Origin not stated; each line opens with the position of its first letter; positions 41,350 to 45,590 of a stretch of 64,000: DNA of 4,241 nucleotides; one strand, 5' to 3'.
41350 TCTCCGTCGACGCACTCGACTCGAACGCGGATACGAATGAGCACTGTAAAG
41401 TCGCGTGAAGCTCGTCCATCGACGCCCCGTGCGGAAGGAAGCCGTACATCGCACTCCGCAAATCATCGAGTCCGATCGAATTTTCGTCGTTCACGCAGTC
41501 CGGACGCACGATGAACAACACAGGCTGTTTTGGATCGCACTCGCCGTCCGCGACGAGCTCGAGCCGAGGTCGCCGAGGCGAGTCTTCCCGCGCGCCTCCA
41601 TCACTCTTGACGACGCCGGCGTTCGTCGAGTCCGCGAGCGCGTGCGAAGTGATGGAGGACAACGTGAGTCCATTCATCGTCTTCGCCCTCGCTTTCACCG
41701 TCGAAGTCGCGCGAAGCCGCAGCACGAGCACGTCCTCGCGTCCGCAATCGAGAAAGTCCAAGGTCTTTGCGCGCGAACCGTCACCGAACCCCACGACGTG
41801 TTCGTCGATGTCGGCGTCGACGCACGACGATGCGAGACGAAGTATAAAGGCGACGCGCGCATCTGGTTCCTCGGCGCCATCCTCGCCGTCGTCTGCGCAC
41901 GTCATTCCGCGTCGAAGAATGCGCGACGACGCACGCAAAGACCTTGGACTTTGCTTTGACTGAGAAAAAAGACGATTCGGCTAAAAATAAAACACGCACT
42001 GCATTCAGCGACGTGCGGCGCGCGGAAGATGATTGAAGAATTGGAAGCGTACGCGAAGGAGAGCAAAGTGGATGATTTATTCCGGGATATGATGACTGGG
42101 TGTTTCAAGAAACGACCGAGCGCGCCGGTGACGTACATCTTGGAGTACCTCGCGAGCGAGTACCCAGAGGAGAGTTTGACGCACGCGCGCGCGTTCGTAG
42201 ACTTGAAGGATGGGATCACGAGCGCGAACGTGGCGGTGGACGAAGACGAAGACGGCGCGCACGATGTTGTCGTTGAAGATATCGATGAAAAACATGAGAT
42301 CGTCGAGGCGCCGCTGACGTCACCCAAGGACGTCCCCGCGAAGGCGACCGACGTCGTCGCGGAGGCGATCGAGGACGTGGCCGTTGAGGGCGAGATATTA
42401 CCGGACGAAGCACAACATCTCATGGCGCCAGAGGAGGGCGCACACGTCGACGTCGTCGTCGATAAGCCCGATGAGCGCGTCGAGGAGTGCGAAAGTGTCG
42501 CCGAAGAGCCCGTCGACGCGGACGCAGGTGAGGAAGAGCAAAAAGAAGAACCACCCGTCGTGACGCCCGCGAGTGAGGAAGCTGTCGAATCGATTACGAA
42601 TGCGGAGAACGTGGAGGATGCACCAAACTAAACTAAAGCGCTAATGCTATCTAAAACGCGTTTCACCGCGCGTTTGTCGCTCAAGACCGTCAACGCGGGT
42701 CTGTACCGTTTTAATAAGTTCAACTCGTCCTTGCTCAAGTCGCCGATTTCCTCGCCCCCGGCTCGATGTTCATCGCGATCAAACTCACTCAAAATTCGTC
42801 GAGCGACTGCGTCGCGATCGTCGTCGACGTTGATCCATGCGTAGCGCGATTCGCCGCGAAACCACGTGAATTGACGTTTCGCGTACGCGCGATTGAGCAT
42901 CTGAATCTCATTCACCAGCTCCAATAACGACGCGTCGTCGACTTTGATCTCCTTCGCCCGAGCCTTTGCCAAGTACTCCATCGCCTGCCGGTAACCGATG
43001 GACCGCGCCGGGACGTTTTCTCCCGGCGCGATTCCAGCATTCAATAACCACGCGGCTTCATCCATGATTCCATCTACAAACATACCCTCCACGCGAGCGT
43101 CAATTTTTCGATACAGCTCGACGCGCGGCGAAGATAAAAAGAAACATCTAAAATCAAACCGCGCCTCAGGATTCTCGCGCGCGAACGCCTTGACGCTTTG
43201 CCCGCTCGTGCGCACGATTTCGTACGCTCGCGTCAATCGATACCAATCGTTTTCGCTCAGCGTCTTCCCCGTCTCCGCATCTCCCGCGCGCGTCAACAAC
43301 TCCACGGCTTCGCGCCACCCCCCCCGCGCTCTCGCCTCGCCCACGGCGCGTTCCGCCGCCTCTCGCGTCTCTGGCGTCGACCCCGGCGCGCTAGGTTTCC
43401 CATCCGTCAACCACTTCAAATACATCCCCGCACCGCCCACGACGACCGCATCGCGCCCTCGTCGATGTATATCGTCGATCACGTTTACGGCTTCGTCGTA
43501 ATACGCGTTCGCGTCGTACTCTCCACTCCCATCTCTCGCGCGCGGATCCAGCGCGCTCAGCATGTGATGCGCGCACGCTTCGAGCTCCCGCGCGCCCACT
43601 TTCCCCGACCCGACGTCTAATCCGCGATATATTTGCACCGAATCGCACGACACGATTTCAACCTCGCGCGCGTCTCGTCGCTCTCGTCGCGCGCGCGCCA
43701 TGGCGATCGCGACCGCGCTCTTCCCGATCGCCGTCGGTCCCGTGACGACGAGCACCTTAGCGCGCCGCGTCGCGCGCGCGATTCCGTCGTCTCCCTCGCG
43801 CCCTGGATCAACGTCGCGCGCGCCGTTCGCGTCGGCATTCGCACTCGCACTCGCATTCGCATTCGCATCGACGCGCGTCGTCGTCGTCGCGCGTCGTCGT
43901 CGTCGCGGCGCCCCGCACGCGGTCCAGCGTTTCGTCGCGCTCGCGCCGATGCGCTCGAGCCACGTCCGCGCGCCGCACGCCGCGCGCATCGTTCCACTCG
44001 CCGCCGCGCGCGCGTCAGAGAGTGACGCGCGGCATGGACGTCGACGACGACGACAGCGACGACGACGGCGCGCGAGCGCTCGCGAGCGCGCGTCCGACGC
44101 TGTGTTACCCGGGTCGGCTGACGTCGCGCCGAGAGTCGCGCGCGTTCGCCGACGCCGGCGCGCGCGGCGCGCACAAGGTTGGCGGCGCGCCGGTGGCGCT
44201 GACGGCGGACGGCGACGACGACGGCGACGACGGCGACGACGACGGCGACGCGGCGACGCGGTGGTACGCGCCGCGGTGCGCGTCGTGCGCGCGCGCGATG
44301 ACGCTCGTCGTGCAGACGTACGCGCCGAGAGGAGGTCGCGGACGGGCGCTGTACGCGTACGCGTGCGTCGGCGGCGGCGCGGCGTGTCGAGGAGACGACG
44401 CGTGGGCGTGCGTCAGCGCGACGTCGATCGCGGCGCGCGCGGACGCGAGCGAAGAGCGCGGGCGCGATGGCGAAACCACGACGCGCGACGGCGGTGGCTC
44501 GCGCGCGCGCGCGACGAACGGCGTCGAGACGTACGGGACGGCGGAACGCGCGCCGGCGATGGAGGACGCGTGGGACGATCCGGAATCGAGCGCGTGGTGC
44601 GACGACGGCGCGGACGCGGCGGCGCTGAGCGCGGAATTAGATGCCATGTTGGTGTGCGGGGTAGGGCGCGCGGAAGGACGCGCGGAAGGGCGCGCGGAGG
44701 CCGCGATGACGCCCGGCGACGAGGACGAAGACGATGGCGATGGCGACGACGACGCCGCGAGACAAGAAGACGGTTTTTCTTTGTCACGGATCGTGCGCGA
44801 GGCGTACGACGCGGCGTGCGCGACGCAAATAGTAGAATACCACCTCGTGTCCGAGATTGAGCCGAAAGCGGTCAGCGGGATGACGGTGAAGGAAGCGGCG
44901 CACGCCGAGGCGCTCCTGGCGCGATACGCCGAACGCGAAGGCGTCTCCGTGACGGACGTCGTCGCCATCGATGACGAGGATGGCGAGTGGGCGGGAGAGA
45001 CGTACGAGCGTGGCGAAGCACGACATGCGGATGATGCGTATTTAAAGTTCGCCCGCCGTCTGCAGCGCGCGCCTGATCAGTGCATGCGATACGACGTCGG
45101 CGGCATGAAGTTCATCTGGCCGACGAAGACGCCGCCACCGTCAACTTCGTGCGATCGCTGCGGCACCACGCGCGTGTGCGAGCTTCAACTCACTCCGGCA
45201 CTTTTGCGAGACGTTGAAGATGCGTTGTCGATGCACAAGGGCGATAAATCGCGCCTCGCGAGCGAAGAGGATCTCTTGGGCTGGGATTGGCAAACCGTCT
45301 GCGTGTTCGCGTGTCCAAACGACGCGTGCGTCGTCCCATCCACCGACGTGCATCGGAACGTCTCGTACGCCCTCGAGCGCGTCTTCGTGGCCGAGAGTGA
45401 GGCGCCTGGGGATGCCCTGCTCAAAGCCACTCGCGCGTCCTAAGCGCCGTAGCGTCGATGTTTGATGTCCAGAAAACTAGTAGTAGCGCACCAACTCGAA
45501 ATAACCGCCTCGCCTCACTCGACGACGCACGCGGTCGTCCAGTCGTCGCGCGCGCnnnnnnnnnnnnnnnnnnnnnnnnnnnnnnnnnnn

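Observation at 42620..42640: Convergent genes with overlapping stop codons (CTAA): the RIIa-like gene and tRNA-IPT share their last nucleotides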

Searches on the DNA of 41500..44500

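Call 59: search_rna_families(source=window, start=41500, end=44500, threshold=evalue, max_evalue=1)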
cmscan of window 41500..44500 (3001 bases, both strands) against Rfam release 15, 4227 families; matches with E-value up to 1: 1.
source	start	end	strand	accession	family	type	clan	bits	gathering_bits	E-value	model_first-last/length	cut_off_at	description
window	41634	41699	+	RF01059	mir-598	Gene; miRNA;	-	20.9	69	0.51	1-80/80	no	mir-598 microRNA precursor family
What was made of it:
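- Tried and rejected: The only Rfam match (mir-598, 41634-41699) was far below its gathering score and lies outside the junction (call 59).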

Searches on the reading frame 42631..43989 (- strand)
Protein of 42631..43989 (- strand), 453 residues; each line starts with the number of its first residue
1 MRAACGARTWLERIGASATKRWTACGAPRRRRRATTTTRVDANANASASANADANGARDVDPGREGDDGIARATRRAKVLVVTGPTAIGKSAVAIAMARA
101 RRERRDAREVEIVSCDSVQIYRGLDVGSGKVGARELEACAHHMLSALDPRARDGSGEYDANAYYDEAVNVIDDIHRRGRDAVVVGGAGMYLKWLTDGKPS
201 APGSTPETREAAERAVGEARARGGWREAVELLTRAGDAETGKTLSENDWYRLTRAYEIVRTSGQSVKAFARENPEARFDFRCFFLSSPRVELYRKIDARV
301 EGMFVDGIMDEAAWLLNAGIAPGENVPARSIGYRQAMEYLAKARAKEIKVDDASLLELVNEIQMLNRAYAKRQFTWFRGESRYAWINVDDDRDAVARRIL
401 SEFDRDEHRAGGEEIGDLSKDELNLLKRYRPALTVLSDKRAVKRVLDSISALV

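Call 4: search_protein_families(library=pfam, proteins=[window:42631-43989:-], max_evalue=0.01)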
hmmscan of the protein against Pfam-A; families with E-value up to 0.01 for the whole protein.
window:42631-43989:- (453 aa): 3 families
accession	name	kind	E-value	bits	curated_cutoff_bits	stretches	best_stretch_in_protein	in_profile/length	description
PF01715.23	IPPT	-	3.1e-56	191.2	23.6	1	119-379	1-242/243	IPP transferase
PF01745.22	IPT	-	1.6e-08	34.7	20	1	78-187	2-99/233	Isopentenyl transferase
PF13191.12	AAA_16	-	0.0025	18.8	32.6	1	74-183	21-136/167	AAA ATPase domain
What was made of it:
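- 42628..43989 (-): tRNA isopentenyltransferase (MiaA/IPT9-type) gene, 453-aa ORF; stop TAG is the complement of 42628-42630. The GenBank model ABO96865.1 is partial and lacks the last 28 codons. PF01715 at 3.1e-56 (call 4).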

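Call 7: find_homologous_proteins(query=window:42631-43989:-, max_evalue=1e-20)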
Query window:42631-43989:- (453 aa): 675 proteins with E <= 1e-20 among 8000 candidates; the best 120 are listed.
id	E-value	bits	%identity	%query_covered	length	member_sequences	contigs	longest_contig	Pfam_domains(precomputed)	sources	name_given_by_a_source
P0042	4.4e-261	884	96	88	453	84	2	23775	PF01745.23,PF01715.24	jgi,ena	-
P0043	2.6e-185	635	87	74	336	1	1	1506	PF01715.24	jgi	jgi:tRNA dimethylallyltransferase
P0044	2.4e-181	621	100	63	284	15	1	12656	PF01715.24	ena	-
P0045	1.8e-156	540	67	83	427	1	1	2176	PF01745.23,PF01715.24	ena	-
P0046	4.1e-156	538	67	83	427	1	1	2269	PF01745.23,PF01715.24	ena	-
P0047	5.1e-156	538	66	83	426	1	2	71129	PF01745.23,PF01715.24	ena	-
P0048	5.1e-156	538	66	83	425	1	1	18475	PF01745.23,PF01715.24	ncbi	-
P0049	5.6e-156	538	66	83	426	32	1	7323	PF01745.23,PF01715.24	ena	-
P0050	5.9e-156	538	66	83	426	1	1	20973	PF01745.23,PF01715.24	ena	-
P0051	6.2e-156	538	66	83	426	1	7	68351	PF01745.23,PF01715.24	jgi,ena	-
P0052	6.2e-156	538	66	83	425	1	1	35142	PF01745.23,PF01715.24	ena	-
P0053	6.7e-156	538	66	83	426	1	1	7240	PF01745.23,PF01715.24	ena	-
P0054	7.9e-156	537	66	83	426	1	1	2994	PF01745.23,PF01715.24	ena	-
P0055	8.3e-156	537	66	83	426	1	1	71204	PF01745.23,PF01715.24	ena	-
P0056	9.6e-156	537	66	83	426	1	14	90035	PF01745.23,PF01715.24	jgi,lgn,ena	-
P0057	9.8e-156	537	66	83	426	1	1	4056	PF01745.23,PF01715.24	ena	-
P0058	1.0e-155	537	66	83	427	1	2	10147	PF01745.23,PF01715.24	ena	-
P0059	1.3e-155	537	66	83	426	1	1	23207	PF01745.23,PF01715.24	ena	-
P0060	1.3e-155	537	66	83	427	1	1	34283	PF01745.23,PF01715.24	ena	-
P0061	1.4e-155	537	66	83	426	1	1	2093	PF01745.23,PF01715.24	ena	-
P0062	1.4e-155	537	66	83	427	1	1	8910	PF01745.23,PF01715.24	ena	-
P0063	1.5e-155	536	66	83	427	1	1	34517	PF01745.23,PF01715.24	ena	-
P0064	1.5e-155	536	66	83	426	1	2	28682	PF01745.23,PF01715.24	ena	-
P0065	1.8e-155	536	66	83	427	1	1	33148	PF01745.23,PF01715.24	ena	-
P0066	2.6e-155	536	66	83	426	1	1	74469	PF01745.23,PF01715.24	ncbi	-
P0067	2.8e-155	536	66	83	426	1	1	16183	PF01745.23,PF01715.24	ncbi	-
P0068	3.0e-155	535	66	83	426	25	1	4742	PF01745.23,PF01715.24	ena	-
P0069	3.1e-155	535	66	83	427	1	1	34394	PF01745.23,PF01715.24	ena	-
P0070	3.4e-155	535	66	83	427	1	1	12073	PF01745.23,PF01715.24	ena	-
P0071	3.8e-155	535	66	83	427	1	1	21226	PF01745.23,PF01715.24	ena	-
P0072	4.2e-155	535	66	83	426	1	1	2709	PF01745.23,PF01715.24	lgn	-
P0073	5.5e-155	535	66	83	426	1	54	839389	PF01745.23,PF01715.24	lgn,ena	-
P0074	5.5e-155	535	66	83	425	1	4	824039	PF01745.23,PF01715.24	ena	-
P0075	5.8e-155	535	66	83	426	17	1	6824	PF01745.23,PF01715.24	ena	-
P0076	7.2e-155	534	66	83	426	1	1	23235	PF01745.23,PF01715.24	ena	-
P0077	1.1e-154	534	66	83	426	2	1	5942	PF01745.23,PF01715.24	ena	-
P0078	1.2e-154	533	66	83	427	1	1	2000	PF01745.23,PF01715.24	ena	-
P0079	1.4e-154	533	66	83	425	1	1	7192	PF01745.23,PF01715.24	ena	-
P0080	3.2e-154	532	66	83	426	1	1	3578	PF01745.23,PF01715.24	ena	-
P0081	3.5e-154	532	66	83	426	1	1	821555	PF01745.23,PF01715.24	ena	-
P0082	3.7e-154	532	66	83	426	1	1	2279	PF01745.23,PF01715.24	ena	-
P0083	3.9e-154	532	66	83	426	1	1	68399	PF01745.23,PF01715.24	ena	-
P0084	4.7e-154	532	66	83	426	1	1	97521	PF01745.23,PF01715.24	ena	-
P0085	1.1e-153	530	66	83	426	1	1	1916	PF01745.23,PF01715.24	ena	-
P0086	1.9e-153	530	64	85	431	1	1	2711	PF01745.23,PF01715.24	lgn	-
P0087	3.3e-153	529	65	83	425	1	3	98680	PF01715.24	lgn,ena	-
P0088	1.7e-149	517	65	84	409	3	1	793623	PF01745.23,PF01715.24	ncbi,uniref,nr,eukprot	ncbi:tRNA isopentenyltransferase [Ostreococcus tauri]|uniref:tRNA dimethylallyltransferase n=1 Tax=O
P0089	2.1e-147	510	64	83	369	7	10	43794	PF01745.23,PF01715.24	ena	-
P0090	9.6e-144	498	91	59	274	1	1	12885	PF01745.23,PF01715.24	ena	-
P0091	2.3e-125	437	52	93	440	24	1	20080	PF01745.23,PF01715.24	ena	-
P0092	6.9e-124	432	56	83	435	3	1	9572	PF01745.23,PF01715.24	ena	-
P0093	2.1e-122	427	55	83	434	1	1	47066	PF01745.23,PF01715.24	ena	-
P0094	3.1e-122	427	55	85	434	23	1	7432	PF01745.23,PF01715.24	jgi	-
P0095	2.0e-119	417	55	83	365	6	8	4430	PF01745.23,PF01715.24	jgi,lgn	jgi:tRNA dimethylallyltransferase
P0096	2.5e-116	407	97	43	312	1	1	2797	PF01715.24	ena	-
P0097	2.5e-114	401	54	83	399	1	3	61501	PF01745.23,PF01715.24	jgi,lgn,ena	-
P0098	1.8e-112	395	54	82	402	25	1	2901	PF01745.23,PF01715.24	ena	-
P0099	4.7e-86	307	44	83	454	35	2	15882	PF01745.23,PF01715.24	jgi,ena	-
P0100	1.2e-80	290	38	94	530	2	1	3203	PF01745.23,PF01715.24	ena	-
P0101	1.4e-80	289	41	83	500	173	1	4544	PF01745.23,PF01715.24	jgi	-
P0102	2.0e-80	289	44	79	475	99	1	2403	PF01715.24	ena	-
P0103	4.4e-80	288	42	83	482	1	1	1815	PF01745.23,PF01715.24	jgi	jgi:tRNA dimethylallyltransferase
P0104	4.6e-79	284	42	83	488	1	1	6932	PF01745.23,PF01715.24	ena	-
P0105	8.2e-79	284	41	83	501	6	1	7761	PF01745.23,PF01715.24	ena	-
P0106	1.0e-78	283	43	82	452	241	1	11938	PF01715.24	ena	-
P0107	1.2e-78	283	52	58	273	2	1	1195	PF01715.24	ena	-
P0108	1.3e-78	283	41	83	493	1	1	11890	PF01745.23,PF01715.24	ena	-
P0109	1.5e-78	283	42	83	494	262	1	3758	PF01745.23,PF01715.24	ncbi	-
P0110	2.1e-78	282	42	83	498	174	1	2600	PF01745.23,PF01715.24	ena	-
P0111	2.3e-78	282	41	83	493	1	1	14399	PF01745.23,PF01715.24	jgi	-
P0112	3.7e-78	281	41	83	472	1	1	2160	PF01745.23,PF01715.24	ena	-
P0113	6.2e-78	281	41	83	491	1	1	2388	PF01745.23,PF01715.24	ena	-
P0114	1.1e-77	280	41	83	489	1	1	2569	PF01745.23,PF01715.24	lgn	-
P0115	1.2e-77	280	41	83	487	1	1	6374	PF01745.23,PF01715.24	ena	-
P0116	1.7e-77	279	41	83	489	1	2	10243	PF01745.23,PF01715.24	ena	-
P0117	1.8e-77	279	41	83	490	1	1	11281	PF01745.23,PF01715.24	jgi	-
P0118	2.4e-77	279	48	68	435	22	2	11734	PF01745.23,PF01715.24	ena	-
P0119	9.0e-77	277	43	80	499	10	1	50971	PF01745.23,PF01715.24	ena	-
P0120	2.9e-76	275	33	82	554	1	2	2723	PF01745.23,PF01715.24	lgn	-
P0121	5.4e-76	274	39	83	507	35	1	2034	PF01745.23,PF01715.24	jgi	jgi:tRNA dimethylallyltransferase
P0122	6.5e-76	274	44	79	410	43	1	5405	PF01745.23,PF01715.24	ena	-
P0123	9.0e-76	274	44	70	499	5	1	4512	PF01745.23,PF01715.24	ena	-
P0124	1.5e-75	273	39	83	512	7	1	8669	PF01745.23,PF01715.24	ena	-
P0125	4.5e-75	271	39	83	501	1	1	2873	PF01745.23,PF01715.24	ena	-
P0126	1.2e-73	267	40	81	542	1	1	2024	PF01745.23,PF01715.24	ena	-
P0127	1.4e-72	263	38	85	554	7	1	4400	PF01745.23,PF01715.24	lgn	-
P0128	1.3e-71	260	37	83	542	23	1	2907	PF01745.23,PF01715.24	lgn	-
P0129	5.5e-70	255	38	85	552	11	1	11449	PF01745.23,PF01715.24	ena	-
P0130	3.5e-69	252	35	89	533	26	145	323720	PF01745.23,PF01715.24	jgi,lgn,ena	jgi:tRNA dimethylallyltransferase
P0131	8.1e-69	251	39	83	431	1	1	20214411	PF01745.23,PF01715.24,PF13191.13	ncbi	ncbi:isopentenyltransferase 9 [Wolffia australiana]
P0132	3.4e-68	249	38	74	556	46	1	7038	PF01745.23,PF01715.24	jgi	jgi:tRNA dimethylallyltransferase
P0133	5.6e-68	248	41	78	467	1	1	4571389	PF01745.23,PF01715.24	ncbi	ncbi:hypothetical protein ABPG75_000917 [Micractinium tetrahymenae]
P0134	5.7e-68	248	38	83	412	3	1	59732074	PF01745.23,PF01715.24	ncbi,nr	ncbi:hypothetical protein QOZ80_6AG0551620 [Eleusine coracana subsp. coracana]|nr:hypothetical prote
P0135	1.2e-67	247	49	57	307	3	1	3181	PF01745.23,PF01715.24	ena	-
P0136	1.3e-67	247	40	74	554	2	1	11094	PF01745.23,PF01715.24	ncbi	-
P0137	1.3e-67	247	39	78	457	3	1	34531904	PF01745.23,PF01715.24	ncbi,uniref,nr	ncbi:tRNA dimethylallyltransferase 9 [Acorus calamus]|uniref:tRNA dimethylallyltransferase n=1 Tax=A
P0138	1.7e-67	246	40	74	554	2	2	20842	PF01745.23,PF01715.24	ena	-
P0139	1.7e-67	246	35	89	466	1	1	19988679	PF01745.23,PF01715.24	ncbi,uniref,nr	ncbi:hypothetical protein EUTSA_v10013462mg [Eutrema salsugineum]|uniref:tRNA dimethylallyltransfera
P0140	2.7e-67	246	38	80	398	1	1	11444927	PF01745.23,PF01715.24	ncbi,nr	ncbi:hypothetical protein BSKO_01711 [Bryopsis sp. KO-2023]|nr:hypothetical protein BSKO_01711 [Bryo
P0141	2.7e-67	246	39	74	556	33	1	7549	PF01745.23,PF01715.24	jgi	-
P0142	9.4e-67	244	35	88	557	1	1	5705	PF01745.23,PF01715.24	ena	-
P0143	1.1e-66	244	37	80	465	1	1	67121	PF01745.23,PF01715.24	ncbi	ncbi:hypothetical protein ABPG77_002218 [Micractinium sp. CCAP 211/92]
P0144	1.2e-66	244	38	76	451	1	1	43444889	PF01745.23,PF01715.24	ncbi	ncbi:hypothetical protein EJB05_02092, partial [Eragrostis curvula]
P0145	2.9e-66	242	37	88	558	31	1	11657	PF01745.23,PF01715.24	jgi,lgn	-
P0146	5.7e-66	241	38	75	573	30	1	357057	PF01745.23,PF01715.24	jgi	-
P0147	6.6e-66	241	35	88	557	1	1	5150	PF01745.23,PF01715.24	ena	-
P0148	7.3e-66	241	36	79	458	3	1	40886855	PF01745.23,PF01715.24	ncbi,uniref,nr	ncbi:hypothetical protein AALP_AA8G222700 [Arabis alpina]|uniref:tRNA dimethylallyltransferase n=1 T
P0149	8.4e-66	241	39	74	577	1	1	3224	PF01745.23,PF01715.24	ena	-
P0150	1.6e-65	240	36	84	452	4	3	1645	PF01745.23,PF01715.24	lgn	-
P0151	1.7e-65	240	35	83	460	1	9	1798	PF01745.23,PF01715.24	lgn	-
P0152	2.2e-65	239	36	73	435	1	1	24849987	PF01745.23,PF01715.24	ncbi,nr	ncbi:tRNA dimethylallyltransferase 9 [Citrus sinensis]|nr:tRNA dimethylallyltransferase 9 [Citrus si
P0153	2.2e-65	239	39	71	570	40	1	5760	PF01745.23,PF01715.24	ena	-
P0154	2.3e-65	239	36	73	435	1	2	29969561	PF01745.23,PF01715.24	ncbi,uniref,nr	ncbi:hypothetical protein WN943_001532 [Citrus x changshan-huyou]|uniref:tRNA dimethylallyltransfera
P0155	2.5e-65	239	39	72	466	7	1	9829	PF01745.23,PF01715.24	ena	-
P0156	2.7e-65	239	36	73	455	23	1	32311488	PF01745.23,PF01715.24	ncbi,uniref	ncbi:hypothetical protein WN944_001449 [Citrus x changshan-huyou]|uniref:tRNA dimethylallyltransfera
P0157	2.9e-65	239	38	74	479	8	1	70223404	PF01745.23,PF01715.24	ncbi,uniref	ncbi:tRNA dimethylallyltransferase 9 [Abeliophyllum distichum]|uniref:tRNA dimethylallyltransferase 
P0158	3.2e-65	239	38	83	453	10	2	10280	PF01745.23,PF01715.24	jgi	jgi:tRNA dimethylallyltransferase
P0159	3.2e-65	239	38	74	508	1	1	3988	PF01745.23,PF01715.24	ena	-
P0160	5.1e-65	238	39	69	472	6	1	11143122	PF01745.23,PF01715.24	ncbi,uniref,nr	ncbi:tRNA dimethylallyltransferase 9 isoform X2 [Syzygium oleosum]|uniref:tRNA dimethylallyltransfer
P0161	5.3e-65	238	38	74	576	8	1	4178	PF01745.23,PF01715.24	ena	-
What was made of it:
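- On tRNA isopentenyltransferase (MiaA / IPT9 type, PF01715): The best named relatives are O. tauri tRNA isopentenyltransferase and plant tRNA dimethylallyltransferase 9 (call 7).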

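Call 15: find_encoding_contigs(protein=P0088, flank=6000, max_places=1)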
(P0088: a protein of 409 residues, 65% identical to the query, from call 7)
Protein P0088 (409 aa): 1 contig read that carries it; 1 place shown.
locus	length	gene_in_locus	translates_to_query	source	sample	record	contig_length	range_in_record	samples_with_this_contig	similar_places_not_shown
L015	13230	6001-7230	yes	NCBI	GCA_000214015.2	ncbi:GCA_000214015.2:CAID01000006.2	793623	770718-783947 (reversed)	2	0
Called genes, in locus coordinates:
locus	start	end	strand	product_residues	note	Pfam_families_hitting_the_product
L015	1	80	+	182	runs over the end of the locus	-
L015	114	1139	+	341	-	-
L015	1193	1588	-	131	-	PF03647:Tmemb_14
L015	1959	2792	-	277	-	PF07719:TPR_2 (faint), PF13181:TPR_8 (faint), PF13424:TPR_12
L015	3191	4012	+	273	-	PF13920:zf-C3HC4_3 (weak)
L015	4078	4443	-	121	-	PF02694:UPF0060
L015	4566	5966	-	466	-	PF04194:PDCD2_C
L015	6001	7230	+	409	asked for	PF01745:IPT, PF01715:IPPT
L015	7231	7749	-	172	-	-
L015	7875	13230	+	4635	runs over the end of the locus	PF08385:DHC_N1, PF08393:DHC_N2, PF12774:AAA_6, PF07728:AAA_5, PF17852:Dynein_AAA_lid, PF12775:AAA_7, PF17857:AAA_lid_1, PF22597:DYN_lid, +9 more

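Call 25: find_encoding_contigs(protein=P0043, flank=3000, max_places=3)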
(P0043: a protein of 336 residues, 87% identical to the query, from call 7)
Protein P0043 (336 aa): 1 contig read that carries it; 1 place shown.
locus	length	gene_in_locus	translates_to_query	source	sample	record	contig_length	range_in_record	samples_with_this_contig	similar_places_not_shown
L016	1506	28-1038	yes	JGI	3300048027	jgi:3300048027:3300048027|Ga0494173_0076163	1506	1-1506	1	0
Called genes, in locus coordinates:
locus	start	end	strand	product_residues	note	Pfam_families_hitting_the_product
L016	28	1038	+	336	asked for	PF01715:IPPT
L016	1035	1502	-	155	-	-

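Call 62: find_encoding_contigs(protein=P0099, flank=5000, max_places=2)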
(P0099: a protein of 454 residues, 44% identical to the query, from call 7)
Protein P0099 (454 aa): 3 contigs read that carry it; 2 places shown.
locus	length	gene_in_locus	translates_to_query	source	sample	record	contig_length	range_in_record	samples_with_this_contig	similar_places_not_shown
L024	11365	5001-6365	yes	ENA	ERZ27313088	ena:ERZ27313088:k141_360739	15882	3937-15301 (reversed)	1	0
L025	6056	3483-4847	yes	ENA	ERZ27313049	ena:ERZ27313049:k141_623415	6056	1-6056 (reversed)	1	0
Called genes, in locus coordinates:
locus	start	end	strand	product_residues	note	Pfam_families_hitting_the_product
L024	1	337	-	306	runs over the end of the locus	?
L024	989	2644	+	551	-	PF00225:Kinesin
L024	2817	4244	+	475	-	-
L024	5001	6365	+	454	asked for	PF01745:IPT (weak), PF01715:IPPT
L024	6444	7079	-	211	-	PF00027:cNMP_binding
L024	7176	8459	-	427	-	-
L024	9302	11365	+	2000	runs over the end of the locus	?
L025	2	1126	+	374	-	?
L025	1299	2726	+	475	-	-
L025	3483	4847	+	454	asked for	PF01745:IPT (weak), PF01715:IPPT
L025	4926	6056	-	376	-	?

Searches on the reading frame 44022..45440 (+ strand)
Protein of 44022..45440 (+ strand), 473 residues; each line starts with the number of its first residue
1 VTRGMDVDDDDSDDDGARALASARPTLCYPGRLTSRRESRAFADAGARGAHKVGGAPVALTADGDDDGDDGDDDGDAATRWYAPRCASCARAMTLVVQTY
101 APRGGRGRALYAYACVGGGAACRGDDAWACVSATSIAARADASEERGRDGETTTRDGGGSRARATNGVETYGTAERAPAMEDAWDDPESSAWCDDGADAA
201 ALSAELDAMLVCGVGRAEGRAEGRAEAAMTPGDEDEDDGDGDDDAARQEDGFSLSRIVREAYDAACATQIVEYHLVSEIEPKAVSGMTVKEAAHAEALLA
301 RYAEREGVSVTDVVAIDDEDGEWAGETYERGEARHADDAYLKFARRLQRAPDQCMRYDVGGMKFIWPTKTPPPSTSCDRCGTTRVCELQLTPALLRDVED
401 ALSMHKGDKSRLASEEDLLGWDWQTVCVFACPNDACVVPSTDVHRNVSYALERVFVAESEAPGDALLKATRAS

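Call 4: search_protein_families(library=pfam, proteins=[window:44022-45440:+], max_evalue=0.01)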
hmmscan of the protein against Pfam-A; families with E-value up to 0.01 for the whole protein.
window:44022-45440:+ (473 aa): 1 family
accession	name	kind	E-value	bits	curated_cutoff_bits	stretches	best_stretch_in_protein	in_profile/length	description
PF04194.18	PDCD2_C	-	2e-19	70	30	1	337-456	1-109/111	Programmed cell death protein 2, C-terminal putative domain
